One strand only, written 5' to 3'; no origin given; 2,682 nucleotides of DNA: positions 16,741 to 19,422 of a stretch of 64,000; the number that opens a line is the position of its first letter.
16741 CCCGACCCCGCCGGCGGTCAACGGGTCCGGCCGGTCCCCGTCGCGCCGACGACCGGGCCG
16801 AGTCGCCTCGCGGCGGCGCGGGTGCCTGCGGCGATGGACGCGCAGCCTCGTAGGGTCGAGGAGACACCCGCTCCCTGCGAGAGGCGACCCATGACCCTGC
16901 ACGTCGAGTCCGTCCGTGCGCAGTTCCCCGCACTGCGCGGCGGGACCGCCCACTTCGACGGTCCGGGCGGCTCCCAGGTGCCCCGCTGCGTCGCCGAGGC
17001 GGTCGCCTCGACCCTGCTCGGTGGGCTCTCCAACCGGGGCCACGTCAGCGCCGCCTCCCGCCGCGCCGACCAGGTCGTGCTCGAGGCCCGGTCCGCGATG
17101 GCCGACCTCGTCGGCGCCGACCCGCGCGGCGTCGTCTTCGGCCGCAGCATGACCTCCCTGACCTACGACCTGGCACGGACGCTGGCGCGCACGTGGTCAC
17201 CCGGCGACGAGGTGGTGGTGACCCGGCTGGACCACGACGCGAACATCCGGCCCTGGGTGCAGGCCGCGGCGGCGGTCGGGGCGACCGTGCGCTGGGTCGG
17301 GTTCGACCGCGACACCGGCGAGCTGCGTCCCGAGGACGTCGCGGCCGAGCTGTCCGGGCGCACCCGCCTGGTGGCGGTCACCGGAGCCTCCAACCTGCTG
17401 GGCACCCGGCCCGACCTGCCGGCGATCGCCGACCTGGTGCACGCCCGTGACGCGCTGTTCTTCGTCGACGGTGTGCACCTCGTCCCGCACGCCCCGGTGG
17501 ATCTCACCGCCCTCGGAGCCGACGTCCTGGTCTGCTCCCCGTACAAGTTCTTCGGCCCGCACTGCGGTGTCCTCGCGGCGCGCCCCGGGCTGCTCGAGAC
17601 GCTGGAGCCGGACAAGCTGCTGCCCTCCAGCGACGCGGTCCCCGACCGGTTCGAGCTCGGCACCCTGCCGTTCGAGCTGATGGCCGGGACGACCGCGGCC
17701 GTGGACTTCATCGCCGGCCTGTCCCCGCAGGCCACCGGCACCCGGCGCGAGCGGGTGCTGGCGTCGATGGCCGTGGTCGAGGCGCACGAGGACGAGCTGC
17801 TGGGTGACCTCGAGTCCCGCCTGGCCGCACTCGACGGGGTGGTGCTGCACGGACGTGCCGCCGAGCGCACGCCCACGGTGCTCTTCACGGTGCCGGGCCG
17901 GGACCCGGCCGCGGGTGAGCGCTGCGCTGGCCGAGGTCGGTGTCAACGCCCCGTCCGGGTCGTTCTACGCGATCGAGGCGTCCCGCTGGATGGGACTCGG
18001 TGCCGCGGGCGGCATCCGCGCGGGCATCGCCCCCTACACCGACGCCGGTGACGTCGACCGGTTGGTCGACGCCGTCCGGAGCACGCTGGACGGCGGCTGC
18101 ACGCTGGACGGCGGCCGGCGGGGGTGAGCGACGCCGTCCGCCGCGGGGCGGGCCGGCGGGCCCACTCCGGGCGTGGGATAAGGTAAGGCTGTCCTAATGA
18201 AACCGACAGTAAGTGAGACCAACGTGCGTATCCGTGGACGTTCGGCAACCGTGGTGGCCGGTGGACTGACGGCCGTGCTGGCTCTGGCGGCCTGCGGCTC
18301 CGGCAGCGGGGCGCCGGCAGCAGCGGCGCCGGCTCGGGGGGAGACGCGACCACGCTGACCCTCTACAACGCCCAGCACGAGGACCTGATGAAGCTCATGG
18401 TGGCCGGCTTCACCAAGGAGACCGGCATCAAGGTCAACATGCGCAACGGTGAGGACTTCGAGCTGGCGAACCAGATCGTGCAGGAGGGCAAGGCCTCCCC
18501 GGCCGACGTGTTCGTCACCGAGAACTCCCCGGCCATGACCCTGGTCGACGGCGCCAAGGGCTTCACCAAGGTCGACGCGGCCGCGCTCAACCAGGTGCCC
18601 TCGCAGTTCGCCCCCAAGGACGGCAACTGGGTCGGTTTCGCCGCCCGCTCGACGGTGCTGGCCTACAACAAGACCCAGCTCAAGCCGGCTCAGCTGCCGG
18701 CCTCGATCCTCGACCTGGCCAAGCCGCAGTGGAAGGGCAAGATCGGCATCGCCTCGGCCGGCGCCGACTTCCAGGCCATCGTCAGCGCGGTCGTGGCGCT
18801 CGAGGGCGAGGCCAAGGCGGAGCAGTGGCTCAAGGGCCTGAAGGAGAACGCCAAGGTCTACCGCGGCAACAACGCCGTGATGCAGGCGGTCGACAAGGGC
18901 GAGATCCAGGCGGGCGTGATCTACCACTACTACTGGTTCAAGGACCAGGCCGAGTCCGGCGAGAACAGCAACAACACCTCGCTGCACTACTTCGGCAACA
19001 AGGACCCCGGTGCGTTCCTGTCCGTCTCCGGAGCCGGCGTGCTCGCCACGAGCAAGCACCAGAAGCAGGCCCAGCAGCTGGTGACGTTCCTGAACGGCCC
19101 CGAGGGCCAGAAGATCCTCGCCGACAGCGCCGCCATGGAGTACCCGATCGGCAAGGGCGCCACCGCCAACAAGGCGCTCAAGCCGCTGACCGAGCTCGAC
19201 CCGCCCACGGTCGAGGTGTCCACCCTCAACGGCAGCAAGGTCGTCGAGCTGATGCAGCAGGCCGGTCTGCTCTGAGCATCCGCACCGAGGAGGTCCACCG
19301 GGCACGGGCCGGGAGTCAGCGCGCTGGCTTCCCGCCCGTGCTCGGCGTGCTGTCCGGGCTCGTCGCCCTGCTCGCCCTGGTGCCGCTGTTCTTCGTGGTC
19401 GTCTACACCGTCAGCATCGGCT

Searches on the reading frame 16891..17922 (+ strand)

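Call 77: search_protein_families(library=pfam, max_evalue=0.001, proteins=[window:16891-17922:+])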
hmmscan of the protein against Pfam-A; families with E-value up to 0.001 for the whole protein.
seq(344 aa): 4 families
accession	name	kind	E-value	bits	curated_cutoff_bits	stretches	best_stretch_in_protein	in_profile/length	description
PF00266.25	Aminotran_5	-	1.7e-48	165.9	21.5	1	22-339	3-321/371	Aminotransferase class-V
PF01053.26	Cys_Met_Meta_PP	-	6.1e-08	32.1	27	1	70-228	61-207/381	Cys/Met metabolism PLP-dependent enzyme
PF00155.27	Aminotran_1_2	-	2.1e-06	27.6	19.7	1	61-196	41-188/361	Aminotransferase class I and II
PF01041.23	DegT_DnrJ_EryC1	-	0.0001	22.1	19.8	1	102-194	61-146/360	DegT/DnrJ/EryC1/StrS aminotransferase family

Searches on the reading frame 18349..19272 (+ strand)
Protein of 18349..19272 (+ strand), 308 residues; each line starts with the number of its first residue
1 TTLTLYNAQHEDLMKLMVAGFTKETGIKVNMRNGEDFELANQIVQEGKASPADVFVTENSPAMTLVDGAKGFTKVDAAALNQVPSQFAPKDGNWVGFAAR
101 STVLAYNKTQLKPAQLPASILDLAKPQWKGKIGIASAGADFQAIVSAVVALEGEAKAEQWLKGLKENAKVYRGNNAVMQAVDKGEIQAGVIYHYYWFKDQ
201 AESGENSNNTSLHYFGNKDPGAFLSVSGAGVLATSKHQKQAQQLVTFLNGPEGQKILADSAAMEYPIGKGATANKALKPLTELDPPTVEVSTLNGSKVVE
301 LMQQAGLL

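Call 77: search_protein_families(library=pfam, max_evalue=0.001, proteins=[window:18349-19272:+])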
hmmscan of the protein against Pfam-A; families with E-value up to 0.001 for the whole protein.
seq(308 aa): 4 families
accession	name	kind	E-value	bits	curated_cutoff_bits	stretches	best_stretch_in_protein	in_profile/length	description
PF13343.11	SBP_bac_6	-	3.1e-28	99.3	24.6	1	51-277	3-229/245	Bacterial extracellular solute-binding protein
PF13416.11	SBP_bac_8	-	4e-23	83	27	1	17-276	2-270/279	Bacterial extracellular solute-binding protein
PF13531.11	SBP_bac_11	-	6.6e-22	78.8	25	1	11-259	10-223/227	Bacterial extracellular solute-binding protein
PF01547.30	SBP_bac_1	-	3.9e-20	73.5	26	1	8-255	2-307/307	Bacterial extracellular solute-binding protein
